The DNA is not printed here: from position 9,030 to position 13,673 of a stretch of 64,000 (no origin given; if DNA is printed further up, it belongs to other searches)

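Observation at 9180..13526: WD40 plus C-terminal calmodulin-like EF-hand pair: a candidate CFAP251/WDR66 orthologue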

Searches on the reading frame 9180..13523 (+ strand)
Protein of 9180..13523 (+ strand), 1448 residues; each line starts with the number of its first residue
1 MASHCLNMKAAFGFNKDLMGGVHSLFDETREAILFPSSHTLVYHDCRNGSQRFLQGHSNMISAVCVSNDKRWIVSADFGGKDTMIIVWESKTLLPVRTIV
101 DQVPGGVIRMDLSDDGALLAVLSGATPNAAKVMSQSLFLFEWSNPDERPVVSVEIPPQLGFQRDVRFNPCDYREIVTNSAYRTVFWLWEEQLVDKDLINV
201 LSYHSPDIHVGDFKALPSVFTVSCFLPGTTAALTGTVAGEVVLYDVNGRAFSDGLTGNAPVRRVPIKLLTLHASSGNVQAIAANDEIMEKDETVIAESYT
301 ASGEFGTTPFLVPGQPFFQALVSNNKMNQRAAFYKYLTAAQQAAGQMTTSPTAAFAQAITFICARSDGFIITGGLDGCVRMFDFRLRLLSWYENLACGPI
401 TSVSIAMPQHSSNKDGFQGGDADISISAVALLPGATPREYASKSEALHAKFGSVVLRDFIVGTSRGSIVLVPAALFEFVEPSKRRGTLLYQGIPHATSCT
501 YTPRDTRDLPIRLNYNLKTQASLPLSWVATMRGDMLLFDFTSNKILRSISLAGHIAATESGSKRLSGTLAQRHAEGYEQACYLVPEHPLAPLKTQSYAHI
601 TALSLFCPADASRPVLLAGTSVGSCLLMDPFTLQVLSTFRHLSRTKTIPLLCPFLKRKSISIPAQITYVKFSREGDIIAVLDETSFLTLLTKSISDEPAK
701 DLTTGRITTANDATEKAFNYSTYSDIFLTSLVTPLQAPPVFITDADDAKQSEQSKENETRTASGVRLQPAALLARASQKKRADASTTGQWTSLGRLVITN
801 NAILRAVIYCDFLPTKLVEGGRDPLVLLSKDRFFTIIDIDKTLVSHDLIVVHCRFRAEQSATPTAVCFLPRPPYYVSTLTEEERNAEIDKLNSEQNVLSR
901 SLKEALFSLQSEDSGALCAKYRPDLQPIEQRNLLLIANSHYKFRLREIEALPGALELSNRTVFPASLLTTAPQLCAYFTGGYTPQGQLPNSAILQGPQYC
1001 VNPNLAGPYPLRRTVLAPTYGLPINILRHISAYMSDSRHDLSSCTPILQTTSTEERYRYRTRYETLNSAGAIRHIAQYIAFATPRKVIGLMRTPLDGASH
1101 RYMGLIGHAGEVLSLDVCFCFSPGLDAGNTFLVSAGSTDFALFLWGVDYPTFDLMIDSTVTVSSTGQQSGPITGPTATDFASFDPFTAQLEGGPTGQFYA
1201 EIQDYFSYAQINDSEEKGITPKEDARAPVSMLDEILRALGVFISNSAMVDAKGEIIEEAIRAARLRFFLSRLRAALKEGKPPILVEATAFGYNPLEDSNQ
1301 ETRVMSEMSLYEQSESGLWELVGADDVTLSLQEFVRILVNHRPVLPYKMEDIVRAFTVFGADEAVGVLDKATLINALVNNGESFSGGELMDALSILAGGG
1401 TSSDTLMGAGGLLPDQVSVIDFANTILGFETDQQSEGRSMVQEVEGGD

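Call 4: search_protein_families(library=pfam, proteins=[window:9180-13523:+], max_evalue=10)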
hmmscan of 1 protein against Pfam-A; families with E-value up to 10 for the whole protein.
window:9180-13523:+ (1448 aa): 12 families
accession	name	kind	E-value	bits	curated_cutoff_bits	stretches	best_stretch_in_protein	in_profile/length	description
PF23409.1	Beta-prop_EML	-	7.1e-12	45.8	88.2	1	50-256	1-194/267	Echinoderm microtubule-associated protein first beta-propeller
PF00400.38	WD40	-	1.6e-09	38.3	27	2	51-88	4-38/39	WD domain, G-beta repeat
PF23414.1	Beta-prop_EML_2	-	1.7e-06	28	90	2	51-89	229-265/266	Echinoderm microtubule-associated protein second beta-propeller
PF25174.1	Beta-prop_THOC3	-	3.6e-06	26.6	305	1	51-123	164-232/272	THOC3 beta-propeller domain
PF25173.1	Beta-prop_WDR3_1st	-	5.8e-06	26.6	154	1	48-121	102-172/184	WDR3 first beta-propeller domain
PF25168.1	Beta-prop_WDR36-Utp21_2nd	-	0.00033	20.5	84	1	52-120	234-297/335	WDR36/Utp21 second beta-propeller domain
PF24817.1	WD40_WDHD1_1st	-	0.00096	18.8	109.9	2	354-383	3-33/291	WDHD1 first WD40 domain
PF24807.1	WD40_CDC20-Fz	-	0.0018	18.1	200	1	38-99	112-173/292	CDC20/Fizzy WD40 domain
PF25391.1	WD40_Gbeta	-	0.0024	17.3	150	1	50-118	47-111/340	G protein beta WD-40 repeat protein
PF25172.1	Beta-prop_WDR3_2nd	-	0.0028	17.4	140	1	54-90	255-288/293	WDR3 second beta-propeller domain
PF23761.1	Beta-prop_DCAF4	-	0.14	11.5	27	1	461-502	108-149/353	DDB1- and CUL4-associated factor 4 beta-propeller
PF23389.1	Beta-prop_WDR19_1st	-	0.34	10.3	27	1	55-123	256-322/325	WDR19 first beta-propeller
